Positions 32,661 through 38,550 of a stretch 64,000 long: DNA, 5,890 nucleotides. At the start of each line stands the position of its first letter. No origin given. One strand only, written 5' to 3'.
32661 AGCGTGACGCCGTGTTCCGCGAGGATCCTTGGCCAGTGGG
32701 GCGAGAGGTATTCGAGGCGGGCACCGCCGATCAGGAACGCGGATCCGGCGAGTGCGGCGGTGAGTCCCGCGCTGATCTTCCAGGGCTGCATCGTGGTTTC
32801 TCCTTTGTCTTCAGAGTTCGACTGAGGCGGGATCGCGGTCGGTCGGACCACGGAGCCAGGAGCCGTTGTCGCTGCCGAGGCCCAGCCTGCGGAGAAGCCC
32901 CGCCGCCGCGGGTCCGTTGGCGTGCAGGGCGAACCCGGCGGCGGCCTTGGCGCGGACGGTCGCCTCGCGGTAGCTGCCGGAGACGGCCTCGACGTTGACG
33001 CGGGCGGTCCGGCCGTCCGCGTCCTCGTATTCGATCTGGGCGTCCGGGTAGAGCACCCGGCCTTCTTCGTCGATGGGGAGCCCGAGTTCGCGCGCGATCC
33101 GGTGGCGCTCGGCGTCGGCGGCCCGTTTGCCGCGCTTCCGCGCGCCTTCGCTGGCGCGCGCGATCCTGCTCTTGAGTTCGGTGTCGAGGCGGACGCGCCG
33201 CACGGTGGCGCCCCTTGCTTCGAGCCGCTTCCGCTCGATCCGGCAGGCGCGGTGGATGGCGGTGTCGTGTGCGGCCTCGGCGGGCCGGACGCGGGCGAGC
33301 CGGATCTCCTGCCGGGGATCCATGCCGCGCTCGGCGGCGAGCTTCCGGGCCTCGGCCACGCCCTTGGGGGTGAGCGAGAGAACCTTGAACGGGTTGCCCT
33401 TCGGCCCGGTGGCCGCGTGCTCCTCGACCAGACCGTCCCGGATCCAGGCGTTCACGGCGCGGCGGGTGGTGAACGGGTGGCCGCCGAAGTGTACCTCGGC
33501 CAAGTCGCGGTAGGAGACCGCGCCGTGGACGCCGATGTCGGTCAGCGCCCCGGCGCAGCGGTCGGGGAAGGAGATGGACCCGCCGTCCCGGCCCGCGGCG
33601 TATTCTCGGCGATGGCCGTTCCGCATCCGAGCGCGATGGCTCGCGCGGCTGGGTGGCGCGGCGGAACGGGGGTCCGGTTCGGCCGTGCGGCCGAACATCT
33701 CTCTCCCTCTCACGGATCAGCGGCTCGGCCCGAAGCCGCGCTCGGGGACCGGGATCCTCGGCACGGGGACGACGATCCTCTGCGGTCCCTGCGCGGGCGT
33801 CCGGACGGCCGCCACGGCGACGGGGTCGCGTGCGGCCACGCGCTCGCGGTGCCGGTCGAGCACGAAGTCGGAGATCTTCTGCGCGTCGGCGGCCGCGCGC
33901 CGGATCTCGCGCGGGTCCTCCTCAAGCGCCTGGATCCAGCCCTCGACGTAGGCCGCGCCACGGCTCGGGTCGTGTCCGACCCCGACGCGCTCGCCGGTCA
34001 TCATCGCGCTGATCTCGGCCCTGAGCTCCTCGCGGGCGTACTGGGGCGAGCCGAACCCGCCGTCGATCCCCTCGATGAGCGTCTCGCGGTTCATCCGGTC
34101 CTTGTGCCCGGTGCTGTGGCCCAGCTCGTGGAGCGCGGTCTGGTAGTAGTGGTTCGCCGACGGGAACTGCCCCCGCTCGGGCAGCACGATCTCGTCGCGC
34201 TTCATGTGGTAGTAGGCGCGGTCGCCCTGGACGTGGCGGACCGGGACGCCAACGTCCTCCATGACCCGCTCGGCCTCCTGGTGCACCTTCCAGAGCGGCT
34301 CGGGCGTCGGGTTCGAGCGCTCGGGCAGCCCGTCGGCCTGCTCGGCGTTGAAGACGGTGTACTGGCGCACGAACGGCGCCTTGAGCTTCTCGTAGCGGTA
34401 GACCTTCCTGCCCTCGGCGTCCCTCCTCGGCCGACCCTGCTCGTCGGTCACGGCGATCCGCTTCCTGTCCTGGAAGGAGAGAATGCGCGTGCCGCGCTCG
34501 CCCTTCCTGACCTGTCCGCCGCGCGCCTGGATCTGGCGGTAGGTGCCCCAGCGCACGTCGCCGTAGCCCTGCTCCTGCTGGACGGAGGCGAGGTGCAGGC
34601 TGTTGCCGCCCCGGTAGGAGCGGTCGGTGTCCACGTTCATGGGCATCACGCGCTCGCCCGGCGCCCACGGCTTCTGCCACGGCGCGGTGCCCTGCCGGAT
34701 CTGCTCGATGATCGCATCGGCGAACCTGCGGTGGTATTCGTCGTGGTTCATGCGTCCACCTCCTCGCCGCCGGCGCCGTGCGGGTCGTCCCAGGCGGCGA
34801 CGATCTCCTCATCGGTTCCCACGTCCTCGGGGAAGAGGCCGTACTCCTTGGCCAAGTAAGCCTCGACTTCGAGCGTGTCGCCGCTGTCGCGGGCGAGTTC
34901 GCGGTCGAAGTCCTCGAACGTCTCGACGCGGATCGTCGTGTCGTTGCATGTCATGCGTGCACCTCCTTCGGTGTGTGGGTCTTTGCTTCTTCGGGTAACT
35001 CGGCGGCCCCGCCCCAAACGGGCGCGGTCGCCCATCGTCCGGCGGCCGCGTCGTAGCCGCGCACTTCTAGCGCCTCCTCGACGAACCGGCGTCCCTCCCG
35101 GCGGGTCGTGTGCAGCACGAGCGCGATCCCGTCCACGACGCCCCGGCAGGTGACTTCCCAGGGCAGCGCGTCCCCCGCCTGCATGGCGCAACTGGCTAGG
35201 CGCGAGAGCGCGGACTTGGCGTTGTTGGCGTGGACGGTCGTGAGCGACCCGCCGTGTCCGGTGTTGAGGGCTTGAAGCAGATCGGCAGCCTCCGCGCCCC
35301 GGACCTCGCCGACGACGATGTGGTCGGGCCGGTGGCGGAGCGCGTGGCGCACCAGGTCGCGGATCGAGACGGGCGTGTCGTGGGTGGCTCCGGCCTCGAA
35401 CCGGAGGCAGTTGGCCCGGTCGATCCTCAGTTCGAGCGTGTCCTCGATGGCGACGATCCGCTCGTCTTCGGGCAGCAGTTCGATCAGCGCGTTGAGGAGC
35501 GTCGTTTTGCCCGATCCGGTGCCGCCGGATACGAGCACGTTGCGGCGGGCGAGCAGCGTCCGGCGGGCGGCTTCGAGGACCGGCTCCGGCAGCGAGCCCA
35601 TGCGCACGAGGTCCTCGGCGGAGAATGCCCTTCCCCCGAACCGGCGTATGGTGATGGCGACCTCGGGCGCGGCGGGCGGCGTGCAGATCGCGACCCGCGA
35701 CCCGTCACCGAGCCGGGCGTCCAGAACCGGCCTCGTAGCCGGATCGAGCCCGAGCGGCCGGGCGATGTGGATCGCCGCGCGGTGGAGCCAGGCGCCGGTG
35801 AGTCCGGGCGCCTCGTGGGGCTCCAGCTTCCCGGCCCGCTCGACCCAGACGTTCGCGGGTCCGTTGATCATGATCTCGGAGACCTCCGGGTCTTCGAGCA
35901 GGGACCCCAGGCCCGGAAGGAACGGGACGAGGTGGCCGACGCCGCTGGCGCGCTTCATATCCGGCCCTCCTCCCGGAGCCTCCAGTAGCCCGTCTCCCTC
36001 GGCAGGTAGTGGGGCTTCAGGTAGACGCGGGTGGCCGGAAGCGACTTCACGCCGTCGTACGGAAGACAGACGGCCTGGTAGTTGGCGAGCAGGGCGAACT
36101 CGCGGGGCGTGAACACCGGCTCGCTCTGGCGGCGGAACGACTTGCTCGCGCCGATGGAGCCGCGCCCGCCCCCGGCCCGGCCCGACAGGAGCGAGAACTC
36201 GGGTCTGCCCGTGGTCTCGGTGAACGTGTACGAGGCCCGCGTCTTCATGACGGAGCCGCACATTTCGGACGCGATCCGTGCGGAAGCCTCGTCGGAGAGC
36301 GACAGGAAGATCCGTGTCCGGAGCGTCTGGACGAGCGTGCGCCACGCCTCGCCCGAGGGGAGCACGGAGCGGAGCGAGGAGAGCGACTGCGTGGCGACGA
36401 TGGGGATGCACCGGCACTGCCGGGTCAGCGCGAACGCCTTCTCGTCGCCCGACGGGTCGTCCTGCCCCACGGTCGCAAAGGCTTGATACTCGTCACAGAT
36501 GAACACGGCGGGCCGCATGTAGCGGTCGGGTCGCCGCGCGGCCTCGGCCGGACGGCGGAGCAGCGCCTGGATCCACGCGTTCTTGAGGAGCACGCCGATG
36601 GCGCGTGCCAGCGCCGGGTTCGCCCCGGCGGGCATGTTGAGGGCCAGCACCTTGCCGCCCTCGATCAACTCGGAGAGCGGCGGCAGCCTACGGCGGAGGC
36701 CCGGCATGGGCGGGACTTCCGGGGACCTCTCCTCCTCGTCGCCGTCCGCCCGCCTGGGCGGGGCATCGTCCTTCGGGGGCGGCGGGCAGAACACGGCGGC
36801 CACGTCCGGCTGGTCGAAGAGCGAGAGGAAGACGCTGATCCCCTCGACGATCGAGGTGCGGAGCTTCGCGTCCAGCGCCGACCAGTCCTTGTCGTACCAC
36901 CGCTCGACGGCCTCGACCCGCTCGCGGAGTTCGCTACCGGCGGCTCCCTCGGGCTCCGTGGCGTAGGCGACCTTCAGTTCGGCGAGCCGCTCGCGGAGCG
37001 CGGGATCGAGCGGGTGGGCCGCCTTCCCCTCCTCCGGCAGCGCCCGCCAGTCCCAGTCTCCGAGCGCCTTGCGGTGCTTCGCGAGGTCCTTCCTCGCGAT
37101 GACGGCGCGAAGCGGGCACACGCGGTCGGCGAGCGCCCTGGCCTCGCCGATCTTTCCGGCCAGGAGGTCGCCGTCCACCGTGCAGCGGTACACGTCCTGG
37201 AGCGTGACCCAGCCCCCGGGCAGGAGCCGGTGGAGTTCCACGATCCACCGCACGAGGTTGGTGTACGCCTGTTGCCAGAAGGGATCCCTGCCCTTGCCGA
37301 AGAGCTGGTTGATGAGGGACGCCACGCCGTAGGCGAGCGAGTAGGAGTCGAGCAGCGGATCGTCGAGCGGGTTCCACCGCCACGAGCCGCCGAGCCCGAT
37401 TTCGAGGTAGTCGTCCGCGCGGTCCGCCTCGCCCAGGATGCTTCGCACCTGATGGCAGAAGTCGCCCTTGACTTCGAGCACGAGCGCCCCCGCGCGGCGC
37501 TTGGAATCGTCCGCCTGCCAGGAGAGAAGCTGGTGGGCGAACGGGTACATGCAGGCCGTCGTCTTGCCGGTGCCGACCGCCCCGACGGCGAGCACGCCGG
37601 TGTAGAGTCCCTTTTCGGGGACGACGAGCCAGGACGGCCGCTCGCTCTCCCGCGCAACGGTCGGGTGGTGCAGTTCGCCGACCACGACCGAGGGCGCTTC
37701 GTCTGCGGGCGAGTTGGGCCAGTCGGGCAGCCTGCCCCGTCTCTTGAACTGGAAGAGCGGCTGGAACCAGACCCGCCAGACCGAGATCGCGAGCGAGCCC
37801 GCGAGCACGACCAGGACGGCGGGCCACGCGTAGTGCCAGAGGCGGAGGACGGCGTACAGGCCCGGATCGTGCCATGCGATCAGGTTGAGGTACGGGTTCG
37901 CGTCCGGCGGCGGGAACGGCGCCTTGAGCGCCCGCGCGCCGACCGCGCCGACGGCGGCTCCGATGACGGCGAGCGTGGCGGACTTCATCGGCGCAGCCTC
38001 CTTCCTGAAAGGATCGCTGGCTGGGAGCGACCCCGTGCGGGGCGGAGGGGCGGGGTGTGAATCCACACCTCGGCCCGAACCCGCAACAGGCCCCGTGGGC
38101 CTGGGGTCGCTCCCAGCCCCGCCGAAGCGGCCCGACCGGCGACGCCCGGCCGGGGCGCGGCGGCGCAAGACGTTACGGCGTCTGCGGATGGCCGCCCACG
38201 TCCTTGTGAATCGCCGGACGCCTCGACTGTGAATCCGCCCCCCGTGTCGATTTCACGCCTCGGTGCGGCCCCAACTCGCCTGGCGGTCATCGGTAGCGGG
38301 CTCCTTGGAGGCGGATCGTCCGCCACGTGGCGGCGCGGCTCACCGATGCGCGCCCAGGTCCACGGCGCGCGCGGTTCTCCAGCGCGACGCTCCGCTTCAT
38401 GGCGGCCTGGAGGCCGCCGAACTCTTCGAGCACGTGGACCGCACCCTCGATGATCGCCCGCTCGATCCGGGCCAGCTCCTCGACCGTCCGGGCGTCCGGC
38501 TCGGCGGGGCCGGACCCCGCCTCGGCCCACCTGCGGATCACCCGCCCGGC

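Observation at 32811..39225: ICE has a coupling protein and a T4SS but no recognisable relaxase; two winged-helix replication-relaxation-like proteins take its place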

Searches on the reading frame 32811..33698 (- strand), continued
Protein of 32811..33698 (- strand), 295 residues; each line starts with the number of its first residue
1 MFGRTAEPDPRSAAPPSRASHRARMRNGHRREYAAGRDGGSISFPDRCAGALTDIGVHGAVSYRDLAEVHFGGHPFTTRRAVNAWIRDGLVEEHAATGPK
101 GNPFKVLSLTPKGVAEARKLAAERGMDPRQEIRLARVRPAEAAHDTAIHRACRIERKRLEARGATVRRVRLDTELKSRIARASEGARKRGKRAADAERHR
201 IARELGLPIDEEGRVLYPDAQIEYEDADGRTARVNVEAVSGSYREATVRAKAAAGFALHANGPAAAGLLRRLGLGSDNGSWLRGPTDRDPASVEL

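Call 77: find_encoding_contigs(protein=P0262, flank=10000, max_places=3)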
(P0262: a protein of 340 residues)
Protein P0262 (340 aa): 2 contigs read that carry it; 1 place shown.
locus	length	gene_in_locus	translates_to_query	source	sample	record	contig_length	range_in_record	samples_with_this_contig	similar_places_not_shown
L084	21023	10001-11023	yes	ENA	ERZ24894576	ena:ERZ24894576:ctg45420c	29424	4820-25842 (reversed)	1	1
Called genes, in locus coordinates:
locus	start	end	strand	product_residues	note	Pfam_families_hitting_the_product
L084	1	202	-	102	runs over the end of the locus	PF05101:VirB3 (weak)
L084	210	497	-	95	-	PF04956:TrbC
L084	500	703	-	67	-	-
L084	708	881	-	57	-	-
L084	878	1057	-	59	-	-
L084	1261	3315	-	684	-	PF10412:TrwB_AAD_bind (weak), PF12696:TraG-D_C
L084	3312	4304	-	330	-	-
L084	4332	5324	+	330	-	PF02899:Phage_int_SAM_1 (faint), PF00589:Phage_integrase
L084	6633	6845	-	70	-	-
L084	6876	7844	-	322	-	PF04796:RepA_C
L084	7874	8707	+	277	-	PF16793:RepB_primase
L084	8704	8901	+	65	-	-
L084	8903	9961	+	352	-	PF08401:ArdcN, PF20054:Tc-38 (faint), PF18818:MPTase-PolyVal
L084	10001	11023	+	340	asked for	-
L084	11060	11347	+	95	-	-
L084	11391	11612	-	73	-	-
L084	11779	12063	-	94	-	-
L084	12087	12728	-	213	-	PF01656:CbiA, PF07015:VirC1 (weak), PF09140:MipZ (weak), PF10609:ParA (weak), PF13614:AAA_31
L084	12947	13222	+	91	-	-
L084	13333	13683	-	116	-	-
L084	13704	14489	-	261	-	-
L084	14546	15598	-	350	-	PF00437:T2SSE, PF27713:UCP018868 (weak), PF20720:nSTAND3 (faint), PF00005:ABC_tran (faint), PF13555:AAA_29 (weak)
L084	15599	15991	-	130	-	-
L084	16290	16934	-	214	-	PF04335:VirB8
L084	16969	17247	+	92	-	-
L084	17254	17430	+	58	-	-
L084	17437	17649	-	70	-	-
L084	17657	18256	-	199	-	-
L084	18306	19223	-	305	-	PF04610:TrbL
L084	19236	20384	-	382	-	-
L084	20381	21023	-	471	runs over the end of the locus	PF03743:TrbI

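Call 103: find_encoding_contigs(protein=P0347, flank=10000, max_places=2)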
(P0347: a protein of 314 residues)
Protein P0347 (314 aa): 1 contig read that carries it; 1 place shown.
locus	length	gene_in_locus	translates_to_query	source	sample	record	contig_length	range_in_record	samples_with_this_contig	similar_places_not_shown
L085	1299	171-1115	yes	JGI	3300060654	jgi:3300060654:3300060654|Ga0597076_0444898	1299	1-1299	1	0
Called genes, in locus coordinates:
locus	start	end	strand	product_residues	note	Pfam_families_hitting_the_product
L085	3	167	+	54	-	?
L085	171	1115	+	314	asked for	-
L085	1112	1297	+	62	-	?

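Call 104: find_encoding_contigs(protein=P0250, flank=10000, max_places=2)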
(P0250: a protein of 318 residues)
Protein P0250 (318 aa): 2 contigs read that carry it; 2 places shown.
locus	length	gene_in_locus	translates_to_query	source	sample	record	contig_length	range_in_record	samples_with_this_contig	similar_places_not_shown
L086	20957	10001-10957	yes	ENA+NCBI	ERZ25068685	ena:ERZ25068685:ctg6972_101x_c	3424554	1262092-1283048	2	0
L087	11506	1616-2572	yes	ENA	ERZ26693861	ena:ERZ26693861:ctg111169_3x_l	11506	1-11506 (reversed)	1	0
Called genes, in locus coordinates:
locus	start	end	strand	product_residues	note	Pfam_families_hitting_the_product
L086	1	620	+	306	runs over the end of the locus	PF03524:CagX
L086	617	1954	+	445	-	PF03743:TrbI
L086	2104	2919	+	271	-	-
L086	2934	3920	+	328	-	PF04610:TrbL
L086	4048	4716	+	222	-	PF04335:VirB8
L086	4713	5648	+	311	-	-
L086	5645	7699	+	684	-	PF10412:TrwB_AAD_bind (faint), PF12696:TraG-D_C (weak)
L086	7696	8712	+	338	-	PF00437:T2SSE, PF27713:UCP018868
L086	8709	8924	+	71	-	-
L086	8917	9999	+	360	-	PF08401:ArdcN, PF18818:MPTase-PolyVal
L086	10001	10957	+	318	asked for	-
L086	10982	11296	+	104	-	-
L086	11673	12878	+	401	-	PF13173:AAA_14, PF13635:DUF4143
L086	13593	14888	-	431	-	-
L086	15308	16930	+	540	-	PF07687:M20_dimer (weak)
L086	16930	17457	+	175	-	PF11736:DUF3299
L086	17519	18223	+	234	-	PF00005:ABC_tran, PF13304:AAA_21 (faint)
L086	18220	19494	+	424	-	PF12704:MacB_PCD, PF02687:FtsX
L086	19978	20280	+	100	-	PF00145:DNA_methylase (weak)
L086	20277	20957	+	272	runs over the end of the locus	PF00145:DNA_methylase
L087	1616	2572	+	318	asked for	-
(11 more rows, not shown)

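Call 117: search_protein_families(library=padloc, max_evalue=0.1, proteins=[window:32811-33698:-])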
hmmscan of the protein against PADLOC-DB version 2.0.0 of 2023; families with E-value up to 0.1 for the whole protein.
window:32811-33698:- (295 aa): 0 families

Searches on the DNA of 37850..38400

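Call 86: search_rna_families(source=window, start=37850, end=38400, threshold=evalue, max_evalue=1)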
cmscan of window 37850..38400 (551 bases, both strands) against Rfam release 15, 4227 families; matches with E-value up to 1: 3.
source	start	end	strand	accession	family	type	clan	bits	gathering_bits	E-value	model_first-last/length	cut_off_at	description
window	38040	38082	+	RF03660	mir-4018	Gene; miRNA;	-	21.2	66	0.09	1-54/54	no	mir-4018 microRNA precursor family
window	38038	38082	-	RF03660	mir-4018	Gene; miRNA;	-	19.2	66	0.32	1-54/54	no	mir-4018 microRNA precursor family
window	38312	38333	+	RF01747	msiK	Cis-reg;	-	14.9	33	0.72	20-45/60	no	msiK RNA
